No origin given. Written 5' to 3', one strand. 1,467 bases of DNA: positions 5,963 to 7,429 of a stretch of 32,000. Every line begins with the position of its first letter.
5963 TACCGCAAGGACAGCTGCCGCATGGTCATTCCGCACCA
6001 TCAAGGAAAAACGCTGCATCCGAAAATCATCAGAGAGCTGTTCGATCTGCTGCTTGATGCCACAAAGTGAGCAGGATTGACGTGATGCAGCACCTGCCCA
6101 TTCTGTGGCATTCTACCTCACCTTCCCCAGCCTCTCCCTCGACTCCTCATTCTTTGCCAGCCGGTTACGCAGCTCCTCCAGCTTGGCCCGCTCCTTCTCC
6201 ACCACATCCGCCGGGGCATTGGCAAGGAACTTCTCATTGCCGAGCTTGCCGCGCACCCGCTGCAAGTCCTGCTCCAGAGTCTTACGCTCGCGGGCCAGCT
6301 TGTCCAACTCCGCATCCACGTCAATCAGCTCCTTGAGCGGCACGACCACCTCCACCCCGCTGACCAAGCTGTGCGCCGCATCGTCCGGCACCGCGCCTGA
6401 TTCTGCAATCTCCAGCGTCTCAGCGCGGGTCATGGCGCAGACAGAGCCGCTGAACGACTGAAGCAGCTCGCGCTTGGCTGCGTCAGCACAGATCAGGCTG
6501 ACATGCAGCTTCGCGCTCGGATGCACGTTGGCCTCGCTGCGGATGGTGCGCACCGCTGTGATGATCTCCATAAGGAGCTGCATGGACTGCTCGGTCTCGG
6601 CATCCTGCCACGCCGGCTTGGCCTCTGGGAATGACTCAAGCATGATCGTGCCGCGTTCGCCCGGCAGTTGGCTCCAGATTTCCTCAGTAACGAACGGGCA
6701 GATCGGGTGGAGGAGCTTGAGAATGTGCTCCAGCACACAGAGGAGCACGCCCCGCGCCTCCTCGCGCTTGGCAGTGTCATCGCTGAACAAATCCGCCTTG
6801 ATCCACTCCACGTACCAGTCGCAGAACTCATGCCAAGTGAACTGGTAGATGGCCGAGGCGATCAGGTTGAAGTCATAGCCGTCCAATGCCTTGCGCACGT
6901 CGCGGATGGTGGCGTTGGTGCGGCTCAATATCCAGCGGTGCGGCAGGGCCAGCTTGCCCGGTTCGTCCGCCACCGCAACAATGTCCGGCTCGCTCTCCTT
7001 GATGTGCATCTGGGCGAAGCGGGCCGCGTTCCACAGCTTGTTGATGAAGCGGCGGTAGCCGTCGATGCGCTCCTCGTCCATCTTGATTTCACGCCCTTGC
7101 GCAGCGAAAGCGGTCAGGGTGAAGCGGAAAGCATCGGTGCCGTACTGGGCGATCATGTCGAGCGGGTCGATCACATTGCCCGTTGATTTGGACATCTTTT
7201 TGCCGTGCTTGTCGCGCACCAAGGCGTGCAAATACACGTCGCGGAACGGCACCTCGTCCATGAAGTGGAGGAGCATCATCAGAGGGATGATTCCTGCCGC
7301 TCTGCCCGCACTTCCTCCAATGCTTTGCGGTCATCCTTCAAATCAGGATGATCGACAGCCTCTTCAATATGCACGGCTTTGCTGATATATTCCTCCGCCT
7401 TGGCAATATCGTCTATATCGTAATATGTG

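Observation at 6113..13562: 6.3-kb island bracketed by diverged 1167-bp direct repeats of the valS 3' end, with no integrase: footprint of a Campbell-type single crossover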

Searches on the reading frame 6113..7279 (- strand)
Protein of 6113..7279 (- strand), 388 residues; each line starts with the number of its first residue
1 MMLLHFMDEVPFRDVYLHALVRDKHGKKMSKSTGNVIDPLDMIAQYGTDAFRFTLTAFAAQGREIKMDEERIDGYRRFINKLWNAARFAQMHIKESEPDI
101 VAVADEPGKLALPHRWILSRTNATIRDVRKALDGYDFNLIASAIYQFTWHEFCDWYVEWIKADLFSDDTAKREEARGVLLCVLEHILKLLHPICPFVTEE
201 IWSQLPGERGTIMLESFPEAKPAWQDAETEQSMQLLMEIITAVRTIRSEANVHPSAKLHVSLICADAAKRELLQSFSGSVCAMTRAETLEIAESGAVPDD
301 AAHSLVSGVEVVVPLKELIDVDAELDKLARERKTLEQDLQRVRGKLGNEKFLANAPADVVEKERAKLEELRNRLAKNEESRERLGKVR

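Call 5: search_protein_families(library=pfam, proteins=[window:6113-7279:-], max_evalue=0.01)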
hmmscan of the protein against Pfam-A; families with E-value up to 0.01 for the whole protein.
window:6113-7279:- (388 aa): 6 families
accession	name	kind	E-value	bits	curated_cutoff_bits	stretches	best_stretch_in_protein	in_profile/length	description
PF08264.19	Anticodon_1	-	1.1e-45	155.5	25.1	1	115-261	2-147/148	Anticodon-binding domain of tRNA ligase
PF00133.28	tRNA-synt_1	-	1.9e-20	73.5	22.7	1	1-68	348-414/414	tRNA synthetases class I (I, L, M and V)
PF10458.14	Val_tRNA-synt_C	-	1.7e-12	47.8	25.9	1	320-384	1-65/66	Valyl tRNA synthetase tRNA binding arm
PF09334.17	tRNA-synt_1g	-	2.5e-05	23.6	20.1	1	25-70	324-369/391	tRNA synthetases class I (M)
PF01921.24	tRNA-synt_1f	-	0.0016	17.8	27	1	19-83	273-340/360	tRNA synthetases class I (K)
PF01406.26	tRNA-synt_1e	-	0.0071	16.2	27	0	10-57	235-282/301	tRNA synthetases class I (C) catalytic domain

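Call 7: find_encoding_contigs(protein=window:6113-7279:-, flank=10000, max_places=10)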
Protein window:6113-7279:- (388 aa): no gene with exactly this product is on record in the collection.

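Call 10: find_related_loci(query=window:6113-7279:-, collection=genome_contigs, flank=10000)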
Query window:6113-7279:- (388 aa) in genome_contigs; peptide patterns used: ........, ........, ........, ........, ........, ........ (x = any residue, [..] = any of these).
600 stretches matched a pattern (row limit reached: there are more); 592 encode a relative of the query (tblastn E <= 1e-3); the best 80 are kept; 80 distinct loci.
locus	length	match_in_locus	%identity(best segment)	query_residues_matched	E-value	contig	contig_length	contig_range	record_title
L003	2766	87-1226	88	1-380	0e+0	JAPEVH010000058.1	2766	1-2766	MAG: Candidatus Electronema sp. isolate KV k127_1756480, whole genome shotgun sequence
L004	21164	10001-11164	84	1-387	0e+0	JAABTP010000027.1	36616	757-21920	MAG: Desulfobulbaceae bacterium isolate S24.Bin023 NODE_28_length_36616_cov_11.670571, whole genome shotgun sequence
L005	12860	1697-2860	88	1-388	0e+0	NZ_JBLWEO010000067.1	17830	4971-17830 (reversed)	Candidatus Electronema sp. PJ PJ__287277, whole genome shotgun sequence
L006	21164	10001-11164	72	1-388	0e+0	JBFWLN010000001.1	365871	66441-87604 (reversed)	MAG: Desulfobulbus sp. isolate CA_2019_NHSR_67 NODE_43_length_365871_cov_15.797008_NHSR, whole genome shotgun sequence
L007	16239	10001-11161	72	1-387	0e+0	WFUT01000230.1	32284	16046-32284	MAG: Desulfobulbaceae bacterium isolate S140_14 k151_87097, whole genome shotgun sequence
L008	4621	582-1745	72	1-388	0e+0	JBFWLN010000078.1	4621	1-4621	MAG: Desulfobulbus sp. isolate CA_2019_NHSR_67 NODE_39665_length_4621_cov_14.533600_NHSR, whole genome shotgun sequence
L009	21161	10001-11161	67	1-387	6e-178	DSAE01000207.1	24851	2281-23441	MAG TPA_asm: Desulfobacteraceae bacterium isolate SpSt-1141 Ga0129302_1000705, whole genome shotgun sequence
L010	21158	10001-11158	68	1-387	6e-173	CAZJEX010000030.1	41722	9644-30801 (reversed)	MAG TPA_asm: uncultured Desulfobulbus sp. isolate SRP302447_co4_640 genome assembly, contig: NODE_2562_length_41722_cov_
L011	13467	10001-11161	64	1-387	2e-166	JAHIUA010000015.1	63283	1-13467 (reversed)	MAG: Proteobacteria bacterium isolate MM_PC_MetaG.mb.230 MM_PC_MetaG.mb.230_k141_142560, whole genome shotgun sequence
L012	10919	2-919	78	83-387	6e-164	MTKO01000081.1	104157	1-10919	Candidatus Electrothrix aarhusensis isolate MCF Contig3, whole genome shotgun sequence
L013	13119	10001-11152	63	1-384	3e-162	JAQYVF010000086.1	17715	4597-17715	MAG: Desulfocapsa sp. isolate Sva_acohol_bin16 k141_1057986_length_17715_cov_231.0000, whole genome shotgun sequence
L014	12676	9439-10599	62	1-387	2e-161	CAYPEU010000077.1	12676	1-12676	MAG TPA_asm: uncultured Desulfocapsa sp. isolate SRP167671_co2_261 genome assembly, contig: NODE_6455_length_12676_cov_9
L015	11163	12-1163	63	1-384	4e-160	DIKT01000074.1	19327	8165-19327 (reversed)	MAG TPA_asm: Desulfobulbaceae bacterium UBA5611 UBA5611_contig_42452, whole genome shotgun sequence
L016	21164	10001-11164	60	1-388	4e-156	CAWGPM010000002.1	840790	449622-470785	MAG: uncultured delta proteobacterium isolate MFD09779.bin.1.84 genome assembly, contig: contig_14675, whole genome shot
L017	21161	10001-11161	60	1-387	5e-155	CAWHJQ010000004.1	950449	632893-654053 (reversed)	MAG: uncultured delta proteobacterium isolate MFD01721.bin.2.181 genome assembly, contig: contig_1610, whole genome shot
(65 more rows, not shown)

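Call 20: find_homologous_proteins(query=window:6113-7279:-, max_evalue=1e-100)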
Query window:6113-7279:- (388 aa): 501 proteins with E <= 1e-100 among 8000 candidates; the best 120 are listed.
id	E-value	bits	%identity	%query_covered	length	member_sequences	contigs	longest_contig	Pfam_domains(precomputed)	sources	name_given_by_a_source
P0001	9.8e-257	869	100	100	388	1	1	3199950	PF08264.20,PF00133.29,PF10458.15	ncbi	ncbi:valine--tRNA ligase [Candidatus Electronema halotolerans]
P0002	8.9e-225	763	87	100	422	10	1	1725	PF09334.18,PF08264.20,PF00133.29,PF10458.15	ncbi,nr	ncbi:class I tRNA ligase family protein [Desulfobulbus sp. F5]|nr:class I tRNA ligase family protein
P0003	1.1e-222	757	86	100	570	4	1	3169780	PF09334.18,PF08264.20,PF00133.29,PF10458.15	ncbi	ncbi:MAG: class I tRNA ligase family protein [Candidatus Electronema sp. VV]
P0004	2.9e-222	755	86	100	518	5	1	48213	PF09334.18,PF08264.20,PF00133.29,PF10458.15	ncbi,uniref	ncbi:class I tRNA ligase family protein, partial [Candidatus Electronema sp. JM]|uniref:class I tRNA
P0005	1.7e-218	743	85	100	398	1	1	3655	PF09334.18,PF08264.20,PF00133.29,PF10458.15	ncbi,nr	ncbi:class I tRNA ligase family protein, partial [Desulfobulbus sp. F3]|nr:class I tRNA ligase famil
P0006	4.2e-218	741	85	100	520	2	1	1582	PF09334.18,PF08264.20,PF00133.29,PF10458.15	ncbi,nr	ncbi:class I tRNA ligase family protein, partial [Desulfobulbus sp. F4]|nr:class I tRNA ligase famil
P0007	7.6e-196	668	78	100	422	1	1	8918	PF09334.18,PF08264.20,PF00133.29,PF10458.15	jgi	jgi:valyl-tRNA synthetase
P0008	1.6e-191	654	83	93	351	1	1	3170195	PF08264.20,PF10458.15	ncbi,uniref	ncbi:MAG: class I tRNA ligase family protein [Candidatus Electronema sp. V4]|uniref:class I tRNA lig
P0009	2.5e-187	640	73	99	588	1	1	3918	PF09334.18,PF08264.20,PF00133.29,PF10458.15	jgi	jgi:valyl-tRNA synthetase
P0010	2.0e-186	637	72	99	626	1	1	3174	PF09334.18,PF08264.20,PF00133.29,PF10458.15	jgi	jgi:valyl-tRNA synthetase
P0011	1.0e-181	622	72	100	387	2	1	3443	PF08264.20,PF00133.29,PF10458.15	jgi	-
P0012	7.6e-181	619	72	100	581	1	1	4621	PF09334.18,PF08264.20,PF00133.29,PF10458.15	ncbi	ncbi:MAG: valine--tRNA ligase, partial [Desulfobulbus sp.]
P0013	1.4e-180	618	70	100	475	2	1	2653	PF09334.18,PF08264.20,PF00133.29,PF10458.15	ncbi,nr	ncbi:MAG TPA: valine--tRNA ligase, partial [Desulfobulbaceae bacterium]|nr:valine--tRNA ligase [Desu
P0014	7.1e-180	616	71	100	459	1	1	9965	PF09334.18,PF08264.20,PF00133.29,PF10458.15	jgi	jgi:valyl-tRNA synthetase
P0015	1.4e-177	608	70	100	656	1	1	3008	PF09334.18,PF08264.20,PF13603.13,PF00133.29,PF10458.15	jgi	jgi:valyl-tRNA synthetase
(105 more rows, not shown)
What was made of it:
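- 6113..7279 (-): Repeat copy A: a 5'-truncated valS (residues 523-911 of the mechanical 911-aa ORF). The ORF is intact at 388 aa. NCBI annotates it as a separate 388-aa valine--tRNA ligase (P0001, call 20).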

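Call 21: find_encoding_contigs(protein=P0003, flank=10000, max_places=4)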
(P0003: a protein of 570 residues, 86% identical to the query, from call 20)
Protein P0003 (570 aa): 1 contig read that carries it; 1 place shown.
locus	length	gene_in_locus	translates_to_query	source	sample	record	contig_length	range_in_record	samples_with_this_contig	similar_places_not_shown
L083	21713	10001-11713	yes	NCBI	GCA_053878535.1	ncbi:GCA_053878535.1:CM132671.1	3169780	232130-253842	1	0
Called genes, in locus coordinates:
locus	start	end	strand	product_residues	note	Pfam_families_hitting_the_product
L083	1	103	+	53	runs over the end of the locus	-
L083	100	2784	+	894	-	PF00133:tRNA-synt_1, PF09334:tRNA-synt_1g, PF13603:tRNA-synt_1_2 (faint), PF09334:tRNA-synt_1g (weak), PF08264:Anticodon_1, PF10458:Val_tRNA-synt_C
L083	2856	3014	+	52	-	-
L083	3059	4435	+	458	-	PF02784:Orn_Arg_deC_N, PF00278:Orn_DAP_Arg_deC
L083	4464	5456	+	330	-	PF00291:PALP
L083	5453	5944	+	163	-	-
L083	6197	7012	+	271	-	PF13353:Fer4_12, PF04055:Radical_SAM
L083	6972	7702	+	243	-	PF03400:DDE_Tnp_IS1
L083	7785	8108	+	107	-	PF02786:CPSase_L_D2 (weak), PF07478:Dala_Dala_lig_C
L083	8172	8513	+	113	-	-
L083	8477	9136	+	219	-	PF03193:RsgA_GTPase, PF02421:FeoB_N (faint), PF01926:MMR_HSR1 (weak)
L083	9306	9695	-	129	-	PF05168:HEPN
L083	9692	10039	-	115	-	PF01909:NTP_transf_2, PF18765:Polbeta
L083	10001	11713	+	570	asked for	PF00133:tRNA-synt_1, PF09334:tRNA-synt_1g (weak), PF08264:Anticodon_1, PF10458:Val_tRNA-synt_C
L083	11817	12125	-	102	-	-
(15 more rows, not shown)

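Call 22: find_encoding_contigs(protein=P0008, flank=10000, max_places=4)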
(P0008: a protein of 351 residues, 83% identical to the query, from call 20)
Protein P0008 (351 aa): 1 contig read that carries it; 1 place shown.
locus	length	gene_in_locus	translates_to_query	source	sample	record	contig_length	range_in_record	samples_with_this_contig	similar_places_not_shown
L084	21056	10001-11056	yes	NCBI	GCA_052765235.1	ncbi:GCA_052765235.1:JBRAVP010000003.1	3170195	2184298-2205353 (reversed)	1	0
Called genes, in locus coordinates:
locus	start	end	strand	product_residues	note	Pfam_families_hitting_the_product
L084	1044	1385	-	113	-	PF01609:DDE_Tnp_1 (weak)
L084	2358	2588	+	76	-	-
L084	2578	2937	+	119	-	PF01850:PIN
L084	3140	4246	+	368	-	PF14517:Tachylectin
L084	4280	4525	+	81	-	-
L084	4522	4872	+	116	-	PF06296:RelE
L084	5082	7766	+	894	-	PF00133:tRNA-synt_1, PF09334:tRNA-synt_1g, PF13603:tRNA-synt_1_2 (faint), PF09334:tRNA-synt_1g (weak), PF08264:Anticodon_1, PF10458:Val_tRNA-synt_C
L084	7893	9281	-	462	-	-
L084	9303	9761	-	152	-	-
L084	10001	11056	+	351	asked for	PF08264:Anticodon_1, PF10458:Val_tRNA-synt_C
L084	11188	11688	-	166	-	-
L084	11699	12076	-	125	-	-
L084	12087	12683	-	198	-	-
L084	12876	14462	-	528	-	-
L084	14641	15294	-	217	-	-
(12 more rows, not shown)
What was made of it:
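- A Phage_integrase fragment lies about 6.6 kb downstream of the truncated valS copy in V4 (call 22).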
